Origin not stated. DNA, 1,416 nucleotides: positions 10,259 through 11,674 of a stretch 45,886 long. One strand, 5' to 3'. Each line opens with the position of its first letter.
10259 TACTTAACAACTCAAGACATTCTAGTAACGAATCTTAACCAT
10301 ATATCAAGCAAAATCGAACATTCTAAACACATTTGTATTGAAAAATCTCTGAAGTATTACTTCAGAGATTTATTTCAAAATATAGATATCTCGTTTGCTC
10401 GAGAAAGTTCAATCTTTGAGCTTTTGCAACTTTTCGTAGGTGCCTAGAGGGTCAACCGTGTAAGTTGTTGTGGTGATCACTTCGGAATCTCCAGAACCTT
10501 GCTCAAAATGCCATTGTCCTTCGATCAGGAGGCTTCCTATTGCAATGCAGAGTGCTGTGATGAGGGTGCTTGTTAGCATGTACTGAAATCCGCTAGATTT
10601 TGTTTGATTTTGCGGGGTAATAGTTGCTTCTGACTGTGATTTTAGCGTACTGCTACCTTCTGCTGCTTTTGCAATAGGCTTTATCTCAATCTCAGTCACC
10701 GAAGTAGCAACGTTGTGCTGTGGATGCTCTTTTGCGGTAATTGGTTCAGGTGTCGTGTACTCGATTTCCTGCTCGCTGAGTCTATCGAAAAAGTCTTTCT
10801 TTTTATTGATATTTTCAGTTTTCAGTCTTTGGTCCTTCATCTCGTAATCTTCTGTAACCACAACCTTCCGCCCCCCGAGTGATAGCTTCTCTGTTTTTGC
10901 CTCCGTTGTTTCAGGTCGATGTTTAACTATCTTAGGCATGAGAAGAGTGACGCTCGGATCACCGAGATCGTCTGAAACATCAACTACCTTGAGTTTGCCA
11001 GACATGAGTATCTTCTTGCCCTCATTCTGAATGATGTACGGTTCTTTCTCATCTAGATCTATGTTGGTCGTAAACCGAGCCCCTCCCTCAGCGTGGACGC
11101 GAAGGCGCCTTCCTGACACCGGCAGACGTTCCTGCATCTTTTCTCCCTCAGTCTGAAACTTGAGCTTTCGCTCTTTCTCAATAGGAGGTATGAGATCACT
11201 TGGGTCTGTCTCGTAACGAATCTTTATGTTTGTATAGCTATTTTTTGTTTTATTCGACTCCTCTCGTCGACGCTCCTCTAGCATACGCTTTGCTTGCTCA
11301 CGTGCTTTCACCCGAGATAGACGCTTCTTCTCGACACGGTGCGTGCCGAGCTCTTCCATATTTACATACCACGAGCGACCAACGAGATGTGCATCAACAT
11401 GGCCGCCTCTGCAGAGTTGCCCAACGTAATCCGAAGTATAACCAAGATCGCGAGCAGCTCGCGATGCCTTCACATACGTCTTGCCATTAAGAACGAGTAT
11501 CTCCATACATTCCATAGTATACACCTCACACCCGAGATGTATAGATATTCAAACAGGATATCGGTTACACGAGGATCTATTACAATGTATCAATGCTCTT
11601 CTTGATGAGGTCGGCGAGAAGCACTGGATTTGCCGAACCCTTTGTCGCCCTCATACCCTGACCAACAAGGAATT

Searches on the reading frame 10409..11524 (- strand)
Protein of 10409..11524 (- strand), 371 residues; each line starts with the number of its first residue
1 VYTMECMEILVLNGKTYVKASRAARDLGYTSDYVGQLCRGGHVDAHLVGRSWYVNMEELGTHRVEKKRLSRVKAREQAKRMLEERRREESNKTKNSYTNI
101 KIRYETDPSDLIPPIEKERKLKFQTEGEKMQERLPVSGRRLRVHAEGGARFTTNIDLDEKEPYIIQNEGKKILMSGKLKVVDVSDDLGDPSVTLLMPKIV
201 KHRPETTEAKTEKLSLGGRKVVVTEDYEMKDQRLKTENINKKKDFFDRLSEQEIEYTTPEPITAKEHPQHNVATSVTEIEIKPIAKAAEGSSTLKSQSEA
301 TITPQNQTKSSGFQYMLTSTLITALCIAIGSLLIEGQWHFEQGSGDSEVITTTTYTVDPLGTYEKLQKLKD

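Call 11: search_protein_families(library=pfam, proteins=[window:10409-11524:-], max_evalue=0.001)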
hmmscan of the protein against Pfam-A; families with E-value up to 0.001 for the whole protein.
window:10409-11524:- (371 aa): 0 families
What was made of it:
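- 10409..11506 (-): Paralogous membrane-tethered winged-HTH protein ('U371'). It has an N-terminal HTH, a long charged linker, a C-terminal TM helix and a short outside tail. It is the first gene of the conserved cassette. There is no Pfam hit (call 11).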

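Call 27: search_protein_families(library=phrogs, proteins=[window:10409-11524:-], max_evalue=0.1)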
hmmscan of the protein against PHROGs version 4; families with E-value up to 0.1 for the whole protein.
window:10409-11524:- (371 aa): 1 family
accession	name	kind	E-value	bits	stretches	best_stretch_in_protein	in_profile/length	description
phrog_15319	-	unknown function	0.04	15.1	0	18-80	13-74/80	-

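Call 110: search_protein_families(library=padloc, proteins=[window:10409-11506:-], max_evalue=0.01)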
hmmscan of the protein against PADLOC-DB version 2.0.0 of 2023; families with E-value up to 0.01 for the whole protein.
window:10409-11506:- (365 aa): 0 families
